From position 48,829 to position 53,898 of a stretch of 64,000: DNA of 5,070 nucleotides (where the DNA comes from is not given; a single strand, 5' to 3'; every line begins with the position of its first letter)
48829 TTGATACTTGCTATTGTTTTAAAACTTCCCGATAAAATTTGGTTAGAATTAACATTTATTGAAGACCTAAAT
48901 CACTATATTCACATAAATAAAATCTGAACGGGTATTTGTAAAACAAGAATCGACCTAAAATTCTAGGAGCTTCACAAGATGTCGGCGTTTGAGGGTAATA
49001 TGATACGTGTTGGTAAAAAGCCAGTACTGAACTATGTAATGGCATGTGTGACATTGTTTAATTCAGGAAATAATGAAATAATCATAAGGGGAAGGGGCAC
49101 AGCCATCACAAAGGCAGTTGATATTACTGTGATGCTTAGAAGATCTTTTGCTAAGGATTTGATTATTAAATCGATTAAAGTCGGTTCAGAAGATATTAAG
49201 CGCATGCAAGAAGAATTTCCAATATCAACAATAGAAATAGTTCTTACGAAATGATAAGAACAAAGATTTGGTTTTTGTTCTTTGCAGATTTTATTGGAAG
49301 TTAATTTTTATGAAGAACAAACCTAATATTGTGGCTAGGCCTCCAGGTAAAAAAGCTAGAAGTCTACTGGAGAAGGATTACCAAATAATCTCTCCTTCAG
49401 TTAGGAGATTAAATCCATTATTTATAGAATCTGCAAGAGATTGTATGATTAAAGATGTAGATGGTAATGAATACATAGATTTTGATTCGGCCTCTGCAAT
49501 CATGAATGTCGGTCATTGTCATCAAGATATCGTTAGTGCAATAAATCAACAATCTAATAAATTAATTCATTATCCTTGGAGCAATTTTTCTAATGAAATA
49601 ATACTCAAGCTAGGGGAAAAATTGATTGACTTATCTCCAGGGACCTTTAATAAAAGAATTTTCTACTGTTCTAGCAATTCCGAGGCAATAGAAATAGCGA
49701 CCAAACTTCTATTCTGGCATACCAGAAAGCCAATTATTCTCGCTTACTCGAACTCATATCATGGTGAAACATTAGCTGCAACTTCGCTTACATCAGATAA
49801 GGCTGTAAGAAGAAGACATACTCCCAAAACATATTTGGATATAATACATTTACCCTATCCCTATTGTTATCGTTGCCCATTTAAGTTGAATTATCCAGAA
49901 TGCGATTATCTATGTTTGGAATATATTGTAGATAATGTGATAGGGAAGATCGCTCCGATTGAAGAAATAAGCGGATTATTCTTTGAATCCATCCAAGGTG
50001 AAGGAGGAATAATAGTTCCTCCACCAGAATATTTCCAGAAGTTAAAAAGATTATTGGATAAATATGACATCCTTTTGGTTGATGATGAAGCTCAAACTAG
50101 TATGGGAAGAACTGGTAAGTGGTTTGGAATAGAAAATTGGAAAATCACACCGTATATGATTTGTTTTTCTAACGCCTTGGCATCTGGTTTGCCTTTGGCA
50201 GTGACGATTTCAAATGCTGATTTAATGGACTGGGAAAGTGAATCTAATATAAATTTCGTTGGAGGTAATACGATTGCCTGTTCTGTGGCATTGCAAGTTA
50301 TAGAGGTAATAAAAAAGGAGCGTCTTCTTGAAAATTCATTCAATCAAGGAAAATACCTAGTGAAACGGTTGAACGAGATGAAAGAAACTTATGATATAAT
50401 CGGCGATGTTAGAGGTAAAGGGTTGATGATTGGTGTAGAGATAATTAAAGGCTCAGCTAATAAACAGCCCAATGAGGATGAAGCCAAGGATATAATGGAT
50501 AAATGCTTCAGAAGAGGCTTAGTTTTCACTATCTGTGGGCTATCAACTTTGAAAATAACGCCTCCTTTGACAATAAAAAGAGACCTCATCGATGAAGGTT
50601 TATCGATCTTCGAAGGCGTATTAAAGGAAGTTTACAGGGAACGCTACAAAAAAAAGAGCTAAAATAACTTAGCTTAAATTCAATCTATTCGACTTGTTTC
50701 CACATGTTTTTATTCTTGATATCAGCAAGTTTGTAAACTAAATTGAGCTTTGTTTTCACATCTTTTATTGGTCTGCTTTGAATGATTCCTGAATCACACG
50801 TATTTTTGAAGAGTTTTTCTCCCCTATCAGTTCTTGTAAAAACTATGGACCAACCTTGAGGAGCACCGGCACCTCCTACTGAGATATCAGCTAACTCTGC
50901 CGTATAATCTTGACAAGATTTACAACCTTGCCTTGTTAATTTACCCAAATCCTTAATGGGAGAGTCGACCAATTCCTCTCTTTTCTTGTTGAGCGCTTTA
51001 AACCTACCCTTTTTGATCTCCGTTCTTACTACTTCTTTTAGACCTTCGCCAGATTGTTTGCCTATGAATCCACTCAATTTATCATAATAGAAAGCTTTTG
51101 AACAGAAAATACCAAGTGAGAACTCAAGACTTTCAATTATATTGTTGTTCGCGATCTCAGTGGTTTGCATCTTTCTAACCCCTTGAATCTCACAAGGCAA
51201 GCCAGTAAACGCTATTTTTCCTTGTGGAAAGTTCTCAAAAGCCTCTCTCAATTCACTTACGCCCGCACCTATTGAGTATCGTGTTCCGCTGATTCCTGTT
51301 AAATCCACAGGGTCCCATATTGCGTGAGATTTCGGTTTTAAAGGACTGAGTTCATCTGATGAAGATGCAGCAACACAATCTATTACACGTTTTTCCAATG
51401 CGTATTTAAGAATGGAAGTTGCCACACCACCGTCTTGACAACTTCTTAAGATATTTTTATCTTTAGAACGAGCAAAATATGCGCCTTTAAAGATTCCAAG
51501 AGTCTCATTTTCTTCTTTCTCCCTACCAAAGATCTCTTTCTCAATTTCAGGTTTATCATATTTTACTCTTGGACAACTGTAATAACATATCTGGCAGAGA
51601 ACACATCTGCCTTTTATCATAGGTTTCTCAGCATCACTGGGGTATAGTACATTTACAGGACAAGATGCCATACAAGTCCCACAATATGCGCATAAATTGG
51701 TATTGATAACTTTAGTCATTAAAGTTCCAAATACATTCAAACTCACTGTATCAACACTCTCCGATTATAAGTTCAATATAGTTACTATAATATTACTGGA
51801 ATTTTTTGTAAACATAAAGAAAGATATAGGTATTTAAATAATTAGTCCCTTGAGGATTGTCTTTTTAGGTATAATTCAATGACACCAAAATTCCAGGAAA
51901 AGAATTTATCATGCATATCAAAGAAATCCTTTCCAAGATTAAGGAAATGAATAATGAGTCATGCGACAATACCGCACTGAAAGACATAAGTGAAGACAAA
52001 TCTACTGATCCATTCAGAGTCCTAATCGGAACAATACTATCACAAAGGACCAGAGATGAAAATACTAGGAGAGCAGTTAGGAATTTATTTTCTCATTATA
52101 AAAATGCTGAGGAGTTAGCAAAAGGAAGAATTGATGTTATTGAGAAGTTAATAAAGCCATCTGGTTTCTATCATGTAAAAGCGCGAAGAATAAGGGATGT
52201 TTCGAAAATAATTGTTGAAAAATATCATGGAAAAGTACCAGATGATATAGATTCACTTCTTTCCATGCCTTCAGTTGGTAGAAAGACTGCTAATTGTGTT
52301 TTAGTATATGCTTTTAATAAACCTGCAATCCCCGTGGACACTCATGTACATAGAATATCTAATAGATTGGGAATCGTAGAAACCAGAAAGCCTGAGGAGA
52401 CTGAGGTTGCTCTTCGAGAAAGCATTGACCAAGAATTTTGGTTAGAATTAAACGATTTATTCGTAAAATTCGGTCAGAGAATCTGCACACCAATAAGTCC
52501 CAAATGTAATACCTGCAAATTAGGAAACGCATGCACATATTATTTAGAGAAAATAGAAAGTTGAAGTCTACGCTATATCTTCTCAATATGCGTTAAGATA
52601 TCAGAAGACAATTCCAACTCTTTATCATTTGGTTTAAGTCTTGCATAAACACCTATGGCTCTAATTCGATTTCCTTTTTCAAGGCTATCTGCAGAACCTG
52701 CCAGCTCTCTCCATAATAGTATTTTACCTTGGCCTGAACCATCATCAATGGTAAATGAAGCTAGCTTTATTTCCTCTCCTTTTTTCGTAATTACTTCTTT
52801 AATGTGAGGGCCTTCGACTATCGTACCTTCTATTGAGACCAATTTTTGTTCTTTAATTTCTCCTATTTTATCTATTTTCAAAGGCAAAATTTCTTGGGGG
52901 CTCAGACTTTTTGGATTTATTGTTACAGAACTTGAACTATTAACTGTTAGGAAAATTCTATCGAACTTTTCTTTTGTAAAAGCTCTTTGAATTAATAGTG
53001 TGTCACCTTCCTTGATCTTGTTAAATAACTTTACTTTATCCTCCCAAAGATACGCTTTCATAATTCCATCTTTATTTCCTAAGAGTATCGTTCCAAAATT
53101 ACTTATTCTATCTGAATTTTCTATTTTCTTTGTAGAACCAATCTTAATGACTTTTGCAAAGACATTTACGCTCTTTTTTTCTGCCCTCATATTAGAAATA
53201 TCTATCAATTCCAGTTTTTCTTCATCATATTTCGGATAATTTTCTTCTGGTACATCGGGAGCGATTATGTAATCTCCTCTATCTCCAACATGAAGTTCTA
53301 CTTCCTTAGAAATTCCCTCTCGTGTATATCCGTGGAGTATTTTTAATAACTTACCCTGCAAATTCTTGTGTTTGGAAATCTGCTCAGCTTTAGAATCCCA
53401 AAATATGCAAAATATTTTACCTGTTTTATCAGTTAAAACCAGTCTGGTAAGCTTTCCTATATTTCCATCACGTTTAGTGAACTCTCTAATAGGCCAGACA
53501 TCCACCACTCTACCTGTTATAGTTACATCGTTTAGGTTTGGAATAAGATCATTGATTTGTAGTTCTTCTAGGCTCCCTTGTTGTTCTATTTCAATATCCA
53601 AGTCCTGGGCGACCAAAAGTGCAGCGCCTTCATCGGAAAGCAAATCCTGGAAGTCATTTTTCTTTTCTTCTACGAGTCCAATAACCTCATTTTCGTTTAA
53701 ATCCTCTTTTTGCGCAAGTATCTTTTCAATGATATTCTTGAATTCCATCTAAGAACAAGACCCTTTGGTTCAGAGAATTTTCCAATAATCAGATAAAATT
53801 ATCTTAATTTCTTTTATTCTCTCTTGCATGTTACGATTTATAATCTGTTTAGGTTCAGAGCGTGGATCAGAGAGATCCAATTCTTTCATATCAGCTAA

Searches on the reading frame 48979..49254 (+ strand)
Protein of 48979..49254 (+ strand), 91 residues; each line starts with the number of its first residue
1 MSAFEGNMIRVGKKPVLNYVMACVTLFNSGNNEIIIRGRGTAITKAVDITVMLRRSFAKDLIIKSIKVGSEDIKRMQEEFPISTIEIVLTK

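Call 19: find_encoding_contigs(protein=window:48979-49254:+, flank=10000, max_places=10)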
Protein window:48979-49254:+ (91 aa): 1 contig read that carries it; 1 place shown.
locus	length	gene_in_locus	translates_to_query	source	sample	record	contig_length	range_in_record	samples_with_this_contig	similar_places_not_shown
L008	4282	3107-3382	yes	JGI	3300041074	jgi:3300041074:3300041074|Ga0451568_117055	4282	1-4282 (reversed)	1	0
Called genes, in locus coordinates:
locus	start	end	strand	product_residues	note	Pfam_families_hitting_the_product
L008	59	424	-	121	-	PF01451:LMWPc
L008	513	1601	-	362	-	PF03417:AAT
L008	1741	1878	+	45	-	PF03911:Sec61_beta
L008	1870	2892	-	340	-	PF12706:Lactamase_B_2, PF16661:Lactamase_B_6 (faint), PF23023:Anti-Pycsar_Apyc1 (faint)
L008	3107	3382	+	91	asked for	PF01918:Alba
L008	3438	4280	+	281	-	?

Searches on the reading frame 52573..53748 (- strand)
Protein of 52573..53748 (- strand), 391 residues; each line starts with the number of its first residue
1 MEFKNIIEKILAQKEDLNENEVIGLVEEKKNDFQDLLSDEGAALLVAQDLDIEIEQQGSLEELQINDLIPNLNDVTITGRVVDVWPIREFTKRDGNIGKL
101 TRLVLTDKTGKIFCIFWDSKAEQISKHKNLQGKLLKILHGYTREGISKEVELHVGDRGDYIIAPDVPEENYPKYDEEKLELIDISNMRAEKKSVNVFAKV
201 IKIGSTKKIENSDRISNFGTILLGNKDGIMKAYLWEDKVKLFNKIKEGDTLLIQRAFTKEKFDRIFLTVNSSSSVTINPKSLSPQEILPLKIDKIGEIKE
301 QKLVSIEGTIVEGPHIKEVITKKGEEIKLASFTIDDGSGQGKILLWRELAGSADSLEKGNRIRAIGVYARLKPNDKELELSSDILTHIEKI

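Call 85: find_homologous_proteins(query=window:52573-53748:-, max_evalue=1e-20)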
Query window:52573-53748:- (391 aa): 89 proteins with E <= 1e-20 among 8000 candidates.
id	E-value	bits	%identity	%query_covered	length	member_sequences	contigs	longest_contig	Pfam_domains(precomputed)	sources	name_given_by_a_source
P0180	3.9e-242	821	98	100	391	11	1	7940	PF01336.32,PF17244.9,PF21669.4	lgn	-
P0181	1.1e-213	727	86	100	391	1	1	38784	PF01336.32,PF17244.9,PF17008.11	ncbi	ncbi:hypothetical protein [[Eubacterium] cellulosolvens]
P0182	5.2e-167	574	69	100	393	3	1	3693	PF01336.32,PF17244.9,PF21669.4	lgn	-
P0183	2.2e-110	387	52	100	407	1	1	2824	PF01336.32,PF17244.9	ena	-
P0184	4.0e-110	387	52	100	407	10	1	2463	PF01336.32,PF17244.9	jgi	-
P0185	3.8e-102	360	50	94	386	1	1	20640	PF01336.32,PF17244.9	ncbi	-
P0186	1.4e-92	329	35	91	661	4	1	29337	PF08646.17,PF21473.5,PF01336.32,PF17244.9,PF21669.4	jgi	-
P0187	4.1e-92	327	35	91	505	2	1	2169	PF21473.5,PF01336.32,PF17244.9,PF16900.12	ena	-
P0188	4.5e-92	327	36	92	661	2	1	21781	PF08646.17,PF01336.32,PF17244.9,PF16900.12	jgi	-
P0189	5.9e-92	327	36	92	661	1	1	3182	PF08646.17,PF21473.5,PF01336.32,PF17244.9,PF21669.4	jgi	-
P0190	1.1e-91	326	40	64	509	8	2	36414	PF21473.5,PF01336.32,PF17244.9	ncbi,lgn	ncbi:MAG: OB-fold nucleic acid binding domain-containing protein [Candidatus Bathyarchaeia archaeon]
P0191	1.3e-91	326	37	92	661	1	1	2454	PF08646.17,PF01336.32,PF17244.9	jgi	jgi:replication factor A1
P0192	1.3e-90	322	34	96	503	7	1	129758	PF21473.5,PF01336.32,PF17244.9,PF17008.11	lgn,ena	-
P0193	2.2e-90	322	35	92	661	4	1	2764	PF08646.17,PF21473.5,PF01336.32,PF25507.2,PF17244.9,PF16900.12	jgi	-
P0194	8.3e-90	320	36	89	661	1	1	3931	PF08646.17,PF21473.5,PF01336.32,PF17244.9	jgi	-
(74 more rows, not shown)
